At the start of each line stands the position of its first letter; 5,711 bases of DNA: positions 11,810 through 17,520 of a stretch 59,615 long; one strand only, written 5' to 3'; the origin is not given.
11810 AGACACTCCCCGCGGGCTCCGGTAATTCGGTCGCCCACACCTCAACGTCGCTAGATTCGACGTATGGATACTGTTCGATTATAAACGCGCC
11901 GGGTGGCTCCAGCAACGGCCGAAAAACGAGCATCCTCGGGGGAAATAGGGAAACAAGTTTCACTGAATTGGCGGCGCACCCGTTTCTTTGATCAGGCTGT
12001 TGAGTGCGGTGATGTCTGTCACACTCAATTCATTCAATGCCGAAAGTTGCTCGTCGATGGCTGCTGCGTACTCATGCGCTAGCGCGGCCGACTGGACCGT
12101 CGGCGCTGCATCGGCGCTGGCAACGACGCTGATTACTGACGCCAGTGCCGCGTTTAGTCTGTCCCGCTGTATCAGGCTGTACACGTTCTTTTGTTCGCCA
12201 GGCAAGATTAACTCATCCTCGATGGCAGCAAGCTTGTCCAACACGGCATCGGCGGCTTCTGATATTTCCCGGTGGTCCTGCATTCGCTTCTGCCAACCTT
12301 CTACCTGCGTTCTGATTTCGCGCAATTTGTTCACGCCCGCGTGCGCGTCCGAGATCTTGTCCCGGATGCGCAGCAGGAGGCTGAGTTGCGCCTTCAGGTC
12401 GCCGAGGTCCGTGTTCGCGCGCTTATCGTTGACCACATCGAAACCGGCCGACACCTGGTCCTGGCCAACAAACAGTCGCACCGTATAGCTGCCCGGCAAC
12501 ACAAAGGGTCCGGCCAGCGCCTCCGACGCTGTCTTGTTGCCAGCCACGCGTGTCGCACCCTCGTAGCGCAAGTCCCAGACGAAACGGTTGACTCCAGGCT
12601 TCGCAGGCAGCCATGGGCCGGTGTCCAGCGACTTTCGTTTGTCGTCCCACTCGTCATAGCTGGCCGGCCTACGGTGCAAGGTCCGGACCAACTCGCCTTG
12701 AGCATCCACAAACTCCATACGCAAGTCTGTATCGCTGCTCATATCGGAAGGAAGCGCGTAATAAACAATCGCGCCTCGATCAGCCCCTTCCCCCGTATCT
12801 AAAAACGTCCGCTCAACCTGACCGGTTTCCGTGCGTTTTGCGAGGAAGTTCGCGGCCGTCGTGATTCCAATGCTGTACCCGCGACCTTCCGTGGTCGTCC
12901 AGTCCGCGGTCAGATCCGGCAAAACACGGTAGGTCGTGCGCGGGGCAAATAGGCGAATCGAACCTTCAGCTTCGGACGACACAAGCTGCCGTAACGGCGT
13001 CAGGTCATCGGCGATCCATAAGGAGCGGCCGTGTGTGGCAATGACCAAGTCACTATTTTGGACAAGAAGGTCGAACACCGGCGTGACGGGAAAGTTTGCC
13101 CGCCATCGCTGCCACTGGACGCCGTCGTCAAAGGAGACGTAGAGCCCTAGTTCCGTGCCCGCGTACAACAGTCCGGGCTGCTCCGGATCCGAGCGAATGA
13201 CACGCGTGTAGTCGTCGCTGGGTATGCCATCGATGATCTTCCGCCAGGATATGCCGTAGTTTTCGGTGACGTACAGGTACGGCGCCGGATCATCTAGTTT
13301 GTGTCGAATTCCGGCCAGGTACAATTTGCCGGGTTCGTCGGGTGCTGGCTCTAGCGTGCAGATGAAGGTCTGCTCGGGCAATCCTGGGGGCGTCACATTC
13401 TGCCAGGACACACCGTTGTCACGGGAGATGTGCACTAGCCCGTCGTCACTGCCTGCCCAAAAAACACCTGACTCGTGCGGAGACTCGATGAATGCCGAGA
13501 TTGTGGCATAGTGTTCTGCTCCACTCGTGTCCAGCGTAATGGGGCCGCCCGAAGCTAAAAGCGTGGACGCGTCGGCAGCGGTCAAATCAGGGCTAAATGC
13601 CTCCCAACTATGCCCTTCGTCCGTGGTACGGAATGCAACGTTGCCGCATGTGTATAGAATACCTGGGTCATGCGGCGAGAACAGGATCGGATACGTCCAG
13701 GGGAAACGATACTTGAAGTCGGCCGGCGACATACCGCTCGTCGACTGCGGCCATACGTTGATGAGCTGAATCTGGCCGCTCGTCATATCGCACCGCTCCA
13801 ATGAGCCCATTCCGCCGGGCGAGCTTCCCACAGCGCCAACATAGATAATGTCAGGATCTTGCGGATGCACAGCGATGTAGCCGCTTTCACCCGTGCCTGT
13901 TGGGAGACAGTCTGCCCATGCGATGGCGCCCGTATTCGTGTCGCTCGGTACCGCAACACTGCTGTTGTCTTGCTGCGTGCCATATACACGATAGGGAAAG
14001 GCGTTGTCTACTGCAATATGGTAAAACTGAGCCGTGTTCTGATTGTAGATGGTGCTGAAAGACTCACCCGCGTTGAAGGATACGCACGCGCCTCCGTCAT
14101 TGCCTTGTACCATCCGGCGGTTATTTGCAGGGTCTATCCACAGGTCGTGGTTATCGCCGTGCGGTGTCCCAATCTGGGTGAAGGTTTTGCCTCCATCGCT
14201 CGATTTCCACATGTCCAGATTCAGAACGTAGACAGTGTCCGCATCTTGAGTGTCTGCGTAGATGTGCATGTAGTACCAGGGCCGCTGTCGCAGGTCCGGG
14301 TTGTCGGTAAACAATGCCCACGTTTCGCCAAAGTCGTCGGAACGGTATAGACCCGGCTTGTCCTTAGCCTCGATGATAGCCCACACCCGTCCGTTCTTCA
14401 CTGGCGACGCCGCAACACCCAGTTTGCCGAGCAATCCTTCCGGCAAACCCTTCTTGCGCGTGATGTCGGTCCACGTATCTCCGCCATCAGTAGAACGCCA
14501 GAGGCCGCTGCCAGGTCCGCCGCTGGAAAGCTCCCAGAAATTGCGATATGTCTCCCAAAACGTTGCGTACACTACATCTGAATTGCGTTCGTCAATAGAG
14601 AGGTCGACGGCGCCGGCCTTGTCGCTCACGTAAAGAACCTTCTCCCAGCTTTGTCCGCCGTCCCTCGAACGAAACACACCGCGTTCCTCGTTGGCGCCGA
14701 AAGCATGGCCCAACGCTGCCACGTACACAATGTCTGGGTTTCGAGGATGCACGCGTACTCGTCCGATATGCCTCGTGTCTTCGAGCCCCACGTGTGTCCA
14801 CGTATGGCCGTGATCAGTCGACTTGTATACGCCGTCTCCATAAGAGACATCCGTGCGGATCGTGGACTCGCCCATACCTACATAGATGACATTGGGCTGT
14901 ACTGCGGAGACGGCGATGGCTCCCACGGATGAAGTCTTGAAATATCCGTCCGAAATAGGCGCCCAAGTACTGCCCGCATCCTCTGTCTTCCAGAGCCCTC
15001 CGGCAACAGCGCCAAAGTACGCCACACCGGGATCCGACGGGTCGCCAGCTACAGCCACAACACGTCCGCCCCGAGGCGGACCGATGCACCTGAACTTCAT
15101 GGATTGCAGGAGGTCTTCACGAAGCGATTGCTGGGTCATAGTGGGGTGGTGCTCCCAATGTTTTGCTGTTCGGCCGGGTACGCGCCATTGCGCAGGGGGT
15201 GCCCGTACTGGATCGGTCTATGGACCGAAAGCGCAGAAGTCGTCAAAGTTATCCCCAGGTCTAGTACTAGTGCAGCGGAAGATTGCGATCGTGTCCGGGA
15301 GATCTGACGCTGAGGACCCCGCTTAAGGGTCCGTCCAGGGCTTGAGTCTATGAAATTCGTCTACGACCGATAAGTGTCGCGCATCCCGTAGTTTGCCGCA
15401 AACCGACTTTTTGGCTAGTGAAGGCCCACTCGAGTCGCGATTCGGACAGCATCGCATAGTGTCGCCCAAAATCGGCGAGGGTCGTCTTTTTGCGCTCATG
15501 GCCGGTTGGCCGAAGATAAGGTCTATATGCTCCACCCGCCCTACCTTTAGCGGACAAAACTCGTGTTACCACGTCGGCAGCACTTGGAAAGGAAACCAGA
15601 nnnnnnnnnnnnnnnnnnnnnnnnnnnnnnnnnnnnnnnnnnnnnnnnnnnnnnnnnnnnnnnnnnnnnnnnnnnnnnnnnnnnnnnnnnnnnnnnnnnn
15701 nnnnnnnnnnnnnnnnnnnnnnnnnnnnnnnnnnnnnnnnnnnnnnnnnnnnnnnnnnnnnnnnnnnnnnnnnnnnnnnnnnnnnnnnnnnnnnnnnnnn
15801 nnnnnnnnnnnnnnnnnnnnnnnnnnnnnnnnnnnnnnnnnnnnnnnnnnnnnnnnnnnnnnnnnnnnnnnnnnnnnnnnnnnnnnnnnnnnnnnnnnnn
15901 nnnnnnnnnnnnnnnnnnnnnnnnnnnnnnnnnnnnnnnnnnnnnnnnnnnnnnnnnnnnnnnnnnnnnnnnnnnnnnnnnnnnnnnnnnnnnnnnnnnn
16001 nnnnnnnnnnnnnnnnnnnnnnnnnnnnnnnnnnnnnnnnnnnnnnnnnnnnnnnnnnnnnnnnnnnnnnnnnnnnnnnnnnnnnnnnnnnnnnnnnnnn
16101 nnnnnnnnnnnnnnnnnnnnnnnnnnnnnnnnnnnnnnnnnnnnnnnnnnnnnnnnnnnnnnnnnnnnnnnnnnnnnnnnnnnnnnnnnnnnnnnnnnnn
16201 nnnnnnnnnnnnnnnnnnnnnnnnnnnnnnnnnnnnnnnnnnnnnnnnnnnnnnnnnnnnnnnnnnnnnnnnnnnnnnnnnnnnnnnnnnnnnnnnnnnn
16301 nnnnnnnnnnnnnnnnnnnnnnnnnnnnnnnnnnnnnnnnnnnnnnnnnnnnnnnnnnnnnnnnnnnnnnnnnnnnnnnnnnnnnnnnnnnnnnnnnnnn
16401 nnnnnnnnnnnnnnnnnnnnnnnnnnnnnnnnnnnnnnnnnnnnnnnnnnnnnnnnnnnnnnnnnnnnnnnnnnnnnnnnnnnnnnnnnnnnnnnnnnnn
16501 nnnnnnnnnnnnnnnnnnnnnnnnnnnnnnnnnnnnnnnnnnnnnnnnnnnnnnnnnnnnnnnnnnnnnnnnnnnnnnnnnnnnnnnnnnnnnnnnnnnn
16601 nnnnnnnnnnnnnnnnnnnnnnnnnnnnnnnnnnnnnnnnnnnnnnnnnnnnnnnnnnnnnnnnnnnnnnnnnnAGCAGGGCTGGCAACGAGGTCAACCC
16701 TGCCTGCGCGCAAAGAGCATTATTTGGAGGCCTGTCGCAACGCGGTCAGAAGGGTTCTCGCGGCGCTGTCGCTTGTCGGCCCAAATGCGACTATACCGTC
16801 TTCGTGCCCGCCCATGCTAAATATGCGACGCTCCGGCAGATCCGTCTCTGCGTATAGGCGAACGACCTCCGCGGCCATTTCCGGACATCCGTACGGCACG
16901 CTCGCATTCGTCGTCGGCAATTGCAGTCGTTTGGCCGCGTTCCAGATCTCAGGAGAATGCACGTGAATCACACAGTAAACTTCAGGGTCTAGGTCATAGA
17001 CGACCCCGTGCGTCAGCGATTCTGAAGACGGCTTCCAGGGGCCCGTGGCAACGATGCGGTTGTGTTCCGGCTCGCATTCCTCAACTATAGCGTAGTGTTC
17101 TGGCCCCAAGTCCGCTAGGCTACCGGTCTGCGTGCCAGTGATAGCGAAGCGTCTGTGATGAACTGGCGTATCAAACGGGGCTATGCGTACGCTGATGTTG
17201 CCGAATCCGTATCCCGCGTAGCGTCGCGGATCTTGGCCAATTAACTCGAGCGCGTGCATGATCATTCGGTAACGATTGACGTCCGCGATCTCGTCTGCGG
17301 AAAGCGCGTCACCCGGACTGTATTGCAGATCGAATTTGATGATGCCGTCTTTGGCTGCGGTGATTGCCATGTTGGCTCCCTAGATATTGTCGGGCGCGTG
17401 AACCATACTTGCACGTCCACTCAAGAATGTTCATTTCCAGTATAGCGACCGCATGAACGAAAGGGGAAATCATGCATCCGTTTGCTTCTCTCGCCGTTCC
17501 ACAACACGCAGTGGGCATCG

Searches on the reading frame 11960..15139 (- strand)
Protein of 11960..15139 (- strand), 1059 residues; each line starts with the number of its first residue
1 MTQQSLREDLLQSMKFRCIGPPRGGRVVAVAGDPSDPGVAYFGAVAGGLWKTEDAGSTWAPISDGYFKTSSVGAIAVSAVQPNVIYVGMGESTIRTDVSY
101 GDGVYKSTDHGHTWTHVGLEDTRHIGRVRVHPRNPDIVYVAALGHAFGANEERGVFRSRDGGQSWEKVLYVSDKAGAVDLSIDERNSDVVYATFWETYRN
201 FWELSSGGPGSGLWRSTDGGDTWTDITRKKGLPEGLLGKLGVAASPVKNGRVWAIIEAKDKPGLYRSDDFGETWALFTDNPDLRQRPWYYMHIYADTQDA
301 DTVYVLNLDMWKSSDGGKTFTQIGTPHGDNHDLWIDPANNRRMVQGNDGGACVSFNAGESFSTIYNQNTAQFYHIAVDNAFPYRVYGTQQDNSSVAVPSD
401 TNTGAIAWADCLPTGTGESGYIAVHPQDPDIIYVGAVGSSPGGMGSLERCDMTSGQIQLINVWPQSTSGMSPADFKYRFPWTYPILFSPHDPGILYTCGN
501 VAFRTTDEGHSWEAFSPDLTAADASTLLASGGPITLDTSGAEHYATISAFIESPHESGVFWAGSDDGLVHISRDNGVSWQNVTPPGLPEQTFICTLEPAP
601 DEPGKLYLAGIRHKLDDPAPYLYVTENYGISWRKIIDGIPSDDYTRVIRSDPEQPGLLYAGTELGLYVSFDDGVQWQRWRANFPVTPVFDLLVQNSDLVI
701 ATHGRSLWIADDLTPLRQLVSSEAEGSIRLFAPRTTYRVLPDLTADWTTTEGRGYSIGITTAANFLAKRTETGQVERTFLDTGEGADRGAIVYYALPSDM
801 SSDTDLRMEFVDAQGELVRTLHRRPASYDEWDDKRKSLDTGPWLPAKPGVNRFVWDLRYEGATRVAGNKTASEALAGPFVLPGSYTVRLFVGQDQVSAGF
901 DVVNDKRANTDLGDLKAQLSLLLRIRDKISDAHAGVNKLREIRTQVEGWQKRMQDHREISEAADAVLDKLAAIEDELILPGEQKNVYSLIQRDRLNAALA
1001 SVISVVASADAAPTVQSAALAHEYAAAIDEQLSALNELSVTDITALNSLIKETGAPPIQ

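Call 44: search_protein_families(library=pfam, proteins=[window:11960-15139:-], max_evalue=0.001)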
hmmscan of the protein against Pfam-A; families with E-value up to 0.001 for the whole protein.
window:11960-15139:- (1059 aa): 4 families
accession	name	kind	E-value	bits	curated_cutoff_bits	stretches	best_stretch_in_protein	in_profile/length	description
PF15902.12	Sortilin-Vps10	-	1.4e-29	103.7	33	3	104-228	3-114/446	Sortilin, neurotensin receptor 3,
PF02012.26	BNR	-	2.5e-11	42.2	27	0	156-167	1-12/12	BNR/Asp-box repeat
PF15899.11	BNR_6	-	7.6e-09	35.2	27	0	264-274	1-11/14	BNR-Asp box repeat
PF13088.12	BNR_2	-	2.3e-08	34.2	31.4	0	101-275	84-249/277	BNR repeat-like domain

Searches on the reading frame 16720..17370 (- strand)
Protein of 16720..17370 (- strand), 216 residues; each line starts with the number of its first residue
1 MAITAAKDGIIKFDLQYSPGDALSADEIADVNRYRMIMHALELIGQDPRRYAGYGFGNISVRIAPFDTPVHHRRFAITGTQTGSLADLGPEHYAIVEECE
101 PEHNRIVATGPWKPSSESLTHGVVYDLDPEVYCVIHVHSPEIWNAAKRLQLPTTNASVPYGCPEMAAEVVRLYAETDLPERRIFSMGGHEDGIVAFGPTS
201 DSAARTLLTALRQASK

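Call 45: search_protein_families(library=pfam, proteins=[window:16720-17370:-], max_evalue=0.0001)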
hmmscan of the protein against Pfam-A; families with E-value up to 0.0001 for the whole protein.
window:16720-17370:- (216 aa): 1 family
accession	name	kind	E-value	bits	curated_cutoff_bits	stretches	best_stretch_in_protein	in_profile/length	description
PF00596.27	Aldolase_II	-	1.6e-12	48.2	22.2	1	51-206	15-171/183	Class II Aldolase and Adducin N-terminal domain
